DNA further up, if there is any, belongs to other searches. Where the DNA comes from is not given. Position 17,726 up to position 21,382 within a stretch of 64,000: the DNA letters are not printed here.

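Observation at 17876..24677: Two-gene PLD-nuclease::SNF2 helicase + Eco57I-type adenine methyltransferase module: candidate undescribed ATP-dependent R-M-like defence system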

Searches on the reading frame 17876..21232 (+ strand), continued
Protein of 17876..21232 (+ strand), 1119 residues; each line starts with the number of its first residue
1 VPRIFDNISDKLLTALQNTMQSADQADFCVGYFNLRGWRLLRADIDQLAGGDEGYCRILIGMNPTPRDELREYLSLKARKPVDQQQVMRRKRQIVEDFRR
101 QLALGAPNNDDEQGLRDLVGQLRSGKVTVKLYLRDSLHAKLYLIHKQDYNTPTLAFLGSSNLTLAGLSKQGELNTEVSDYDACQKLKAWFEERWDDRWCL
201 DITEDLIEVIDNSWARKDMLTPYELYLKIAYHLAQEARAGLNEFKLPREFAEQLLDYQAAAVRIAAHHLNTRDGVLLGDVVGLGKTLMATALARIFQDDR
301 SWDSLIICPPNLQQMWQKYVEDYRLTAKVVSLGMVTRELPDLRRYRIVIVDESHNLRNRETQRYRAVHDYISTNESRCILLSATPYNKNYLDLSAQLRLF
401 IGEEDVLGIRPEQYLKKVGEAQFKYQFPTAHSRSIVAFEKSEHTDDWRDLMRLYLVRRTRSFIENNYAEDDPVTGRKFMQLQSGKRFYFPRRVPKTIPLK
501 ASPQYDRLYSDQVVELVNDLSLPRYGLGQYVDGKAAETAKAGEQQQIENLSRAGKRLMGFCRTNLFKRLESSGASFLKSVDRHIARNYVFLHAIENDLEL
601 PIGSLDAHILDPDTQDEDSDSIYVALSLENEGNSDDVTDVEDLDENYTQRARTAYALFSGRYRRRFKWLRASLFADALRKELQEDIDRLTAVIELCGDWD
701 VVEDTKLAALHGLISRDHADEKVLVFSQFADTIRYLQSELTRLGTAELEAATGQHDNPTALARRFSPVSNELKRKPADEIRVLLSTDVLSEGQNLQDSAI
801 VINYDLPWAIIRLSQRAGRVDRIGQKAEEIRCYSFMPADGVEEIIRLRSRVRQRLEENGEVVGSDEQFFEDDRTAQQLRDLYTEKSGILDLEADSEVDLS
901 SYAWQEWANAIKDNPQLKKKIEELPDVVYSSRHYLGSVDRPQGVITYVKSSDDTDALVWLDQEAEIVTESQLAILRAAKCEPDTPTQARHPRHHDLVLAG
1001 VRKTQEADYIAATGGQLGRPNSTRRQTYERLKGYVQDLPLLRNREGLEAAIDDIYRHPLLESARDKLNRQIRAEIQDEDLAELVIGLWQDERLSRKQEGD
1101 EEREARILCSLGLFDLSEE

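Call 85: fold_search(model_id=the predicted structure, library=pdb)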
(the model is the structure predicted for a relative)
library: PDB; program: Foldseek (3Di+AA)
matches with E <= 10: 1190; with E <= 0.001: 88
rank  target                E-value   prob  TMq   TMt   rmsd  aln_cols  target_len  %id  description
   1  9ca7_A                3.4e-11  1.00  0.27  0.38  29.0       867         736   12  Cryo-EM structure of human SRCAP-nucleosome complex in the fully-engaged state (composite structure) (released 2025-06-18)
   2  8x19_I                3.6e-11  1.00  0.29  0.36  30.8       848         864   12  Structure of nucleosome-bound SRCAP-C in the ADP-BeFx-bound state (released 2024-03-06)
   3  8t0l_F                3.6e-11  1.00  0.27  0.30  22.5      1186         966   14  E. coli Sw2/Snf2 ATPase RapA bound to both ADP-AlF3 and reconstituted E. coli RNA polymerase post-termination complex  (released 2025-04-02)
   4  8spg                  1.9e-10  1.00  0.24  0.29  23.3      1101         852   14  Crystal structure of N-terminally truncated Escherichia coli RapA in complex with MgADP (released 2024-07-03)
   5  9cab_A                1.9e-10  1.00  0.26  0.40  28.3       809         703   13  Cryo-EM structure of human SRCAP-nucleosome complex in the encounter state (composite structure) (released 2025-06-18)
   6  9jao_C                2.0e-10  1.00  0.26  0.44  18.7       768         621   13  The structure of SMARCAD1 bound to the hexasome in the presence of ADP-BeFx (released 2025-04-30)
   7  9gd3_W                2.0e-10  1.00  0.26  0.33  34.6       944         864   13  Structure of a mononucleosome bound by one copy of Chd1 with the DBD on the exit-side DNA. (released 2024-09-18)
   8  9gd1_W                3.9e-10  1.00  0.24  0.31  37.0       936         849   12  Structure of Chd1 bound to a hexasome-nucleosome complex with a dyad-to-dyad distance of 103 bp. (released 2024-09-18)
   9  8so8                  6.4e-10  1.00  0.24  0.30  22.8      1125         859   14  Crystal structure of an N-terminally truncated variant of Escherichia coli RapA (released 2024-07-03)
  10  8qyv_M                6.7e-10  1.00  0.24  0.35  38.7       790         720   12  SWR1-hexasome complex (released 2024-10-02)
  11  9bz0_b                7.0e-10  1.00  0.27  0.44  12.8       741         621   14  Structure of an STK19-containing TC-NER complex (released 2024-12-25)
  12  9rn1_I                8.4e-10  1.00  0.23  0.32  24.1       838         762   14  Structure of BAF-nucleosome complex with OCT4-SOX2 at SHL+6 in ADP-bound state, BAF47 bound to ATPase lobe 2 (released 2026-02-11)
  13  7oob_b                1.6e-09  1.00  0.27  0.54  11.9       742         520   14  Pol II-CSB-CSA-DDB1-UVSSA-ADPBeF3 (Structure2) (released 2021-10-13)
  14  9rl4_I                2.3e-09  1.00  0.25  0.35  20.6       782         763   13  Structure of BAF in complex with OCT4-SOX2-bound nucleosome - SHL-6 (released 2026-02-11)
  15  9b1e_A                2.8e-09  1.00  0.27  0.40  30.8       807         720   14  Cryo-EM structure of native SWR1 bound to nucleosome (composite structure) (released 2024-10-09)
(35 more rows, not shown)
